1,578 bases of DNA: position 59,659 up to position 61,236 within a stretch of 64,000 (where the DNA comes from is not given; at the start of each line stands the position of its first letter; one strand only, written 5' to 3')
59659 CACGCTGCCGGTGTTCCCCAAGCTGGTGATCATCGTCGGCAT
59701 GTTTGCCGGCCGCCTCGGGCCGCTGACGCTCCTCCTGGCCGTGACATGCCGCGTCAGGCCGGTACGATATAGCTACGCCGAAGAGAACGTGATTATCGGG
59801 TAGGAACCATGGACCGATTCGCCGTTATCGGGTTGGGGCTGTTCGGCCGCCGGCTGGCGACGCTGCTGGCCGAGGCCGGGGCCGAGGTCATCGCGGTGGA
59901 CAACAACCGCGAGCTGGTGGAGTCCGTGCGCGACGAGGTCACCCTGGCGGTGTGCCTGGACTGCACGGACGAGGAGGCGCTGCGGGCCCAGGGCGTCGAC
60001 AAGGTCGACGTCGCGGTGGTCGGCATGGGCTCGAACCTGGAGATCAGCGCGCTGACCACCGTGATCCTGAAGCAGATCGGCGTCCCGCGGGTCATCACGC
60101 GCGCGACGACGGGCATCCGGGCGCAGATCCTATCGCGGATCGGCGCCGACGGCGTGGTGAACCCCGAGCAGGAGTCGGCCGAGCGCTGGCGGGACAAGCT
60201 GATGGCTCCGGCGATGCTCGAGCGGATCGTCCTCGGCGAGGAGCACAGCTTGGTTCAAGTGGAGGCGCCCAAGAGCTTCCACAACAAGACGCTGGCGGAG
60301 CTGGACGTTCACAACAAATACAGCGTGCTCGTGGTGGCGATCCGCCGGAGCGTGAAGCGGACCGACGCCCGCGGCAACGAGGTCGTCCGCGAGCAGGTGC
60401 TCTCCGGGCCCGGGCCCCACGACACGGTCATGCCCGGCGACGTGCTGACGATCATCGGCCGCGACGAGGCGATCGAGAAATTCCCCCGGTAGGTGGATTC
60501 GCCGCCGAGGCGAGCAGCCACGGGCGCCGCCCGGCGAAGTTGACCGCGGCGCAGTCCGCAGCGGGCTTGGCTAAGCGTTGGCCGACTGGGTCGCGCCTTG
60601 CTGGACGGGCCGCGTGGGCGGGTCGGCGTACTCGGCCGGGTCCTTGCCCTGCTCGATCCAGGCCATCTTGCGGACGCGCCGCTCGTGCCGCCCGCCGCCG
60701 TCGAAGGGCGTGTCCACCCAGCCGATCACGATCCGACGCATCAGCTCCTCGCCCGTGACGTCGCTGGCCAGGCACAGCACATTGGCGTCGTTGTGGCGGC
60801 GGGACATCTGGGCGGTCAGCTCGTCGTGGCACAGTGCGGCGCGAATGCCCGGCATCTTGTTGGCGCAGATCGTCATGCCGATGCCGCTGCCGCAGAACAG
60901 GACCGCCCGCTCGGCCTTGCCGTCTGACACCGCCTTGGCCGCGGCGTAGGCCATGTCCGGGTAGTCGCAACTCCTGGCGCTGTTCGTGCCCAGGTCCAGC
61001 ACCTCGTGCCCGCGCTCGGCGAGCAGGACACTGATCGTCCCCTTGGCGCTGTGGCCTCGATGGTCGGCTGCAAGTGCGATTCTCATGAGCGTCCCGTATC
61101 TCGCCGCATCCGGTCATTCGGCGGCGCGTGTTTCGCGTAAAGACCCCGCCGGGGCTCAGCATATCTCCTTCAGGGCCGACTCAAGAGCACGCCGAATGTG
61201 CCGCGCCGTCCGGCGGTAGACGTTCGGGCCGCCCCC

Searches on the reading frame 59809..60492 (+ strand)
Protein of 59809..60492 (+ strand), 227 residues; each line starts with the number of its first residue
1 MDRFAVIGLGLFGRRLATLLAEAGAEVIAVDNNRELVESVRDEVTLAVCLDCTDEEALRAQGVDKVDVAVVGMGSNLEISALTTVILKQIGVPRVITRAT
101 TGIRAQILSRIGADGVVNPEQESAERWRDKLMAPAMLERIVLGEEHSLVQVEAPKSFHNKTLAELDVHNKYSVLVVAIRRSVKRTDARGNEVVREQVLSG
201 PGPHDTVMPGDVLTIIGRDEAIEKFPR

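Call 111: search_protein_families(library=pfam, proteins=[window:59809-60492:+], max_evalue=0.001)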
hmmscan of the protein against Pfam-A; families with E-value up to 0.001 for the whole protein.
window:59809-60492:+ (227 aa): 9 families
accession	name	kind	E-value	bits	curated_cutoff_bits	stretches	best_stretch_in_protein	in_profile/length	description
PF02254.24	TrkA_N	-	5e-25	88.5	23.8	1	4-119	1-116/116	TrkA-N domain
PF02080.26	TrkA_C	-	1.7e-12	47.5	27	1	149-225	4-66/71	TrkA-C domain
PF02737.24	3HCDH_N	-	2.2e-05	24.9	22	1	5-45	3-43/180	3-hydroxyacyl-CoA dehydrogenase, NAD binding domain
PF03721.20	UDPG_MGDP_dh_N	-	3.5e-05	23.9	27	1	3-43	2-42/187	UDP-glucose/GDP-mannose dehydrogenase family, NAD binding domain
PF00107.32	ADH_zinc_N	-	6.2e-05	23.4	31.8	0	84-129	7-52/129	Zinc-binding dehydrogenase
PF03446.21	NAD_binding_2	-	8e-05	23.1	21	1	4-50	2-43/161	NAD binding domain of 6-phosphogluconate dehydrogenase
PF03807.23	F420_oxidored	-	0.0002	22.3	21.6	1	4-58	2-57/94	NADP oxidoreductase coenzyme F420-dependent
PF01210.29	NAD_Gly3P_dh_N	-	0.00064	20.2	23.1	0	5-43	3-41/158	NAD-dependent glycerol-3-phosphate dehydrogenase N-terminus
PF02558.23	ApbA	-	0.00085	19.4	22.2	0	5-43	2-39/150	Ketopantoate reductase PanE/ApbA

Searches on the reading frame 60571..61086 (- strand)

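Call 111: search_protein_families(library=pfam, proteins=[window:60571-61086:-], max_evalue=0.001)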
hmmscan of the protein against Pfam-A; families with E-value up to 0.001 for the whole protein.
window:60571-61086:- (171 aa): 1 family
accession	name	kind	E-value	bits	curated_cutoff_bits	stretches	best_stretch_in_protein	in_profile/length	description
PF02502.23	LacAB_rpiB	-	1.4e-53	181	24.7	1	3-141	1-138/138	Ribose/Galactose Isomerase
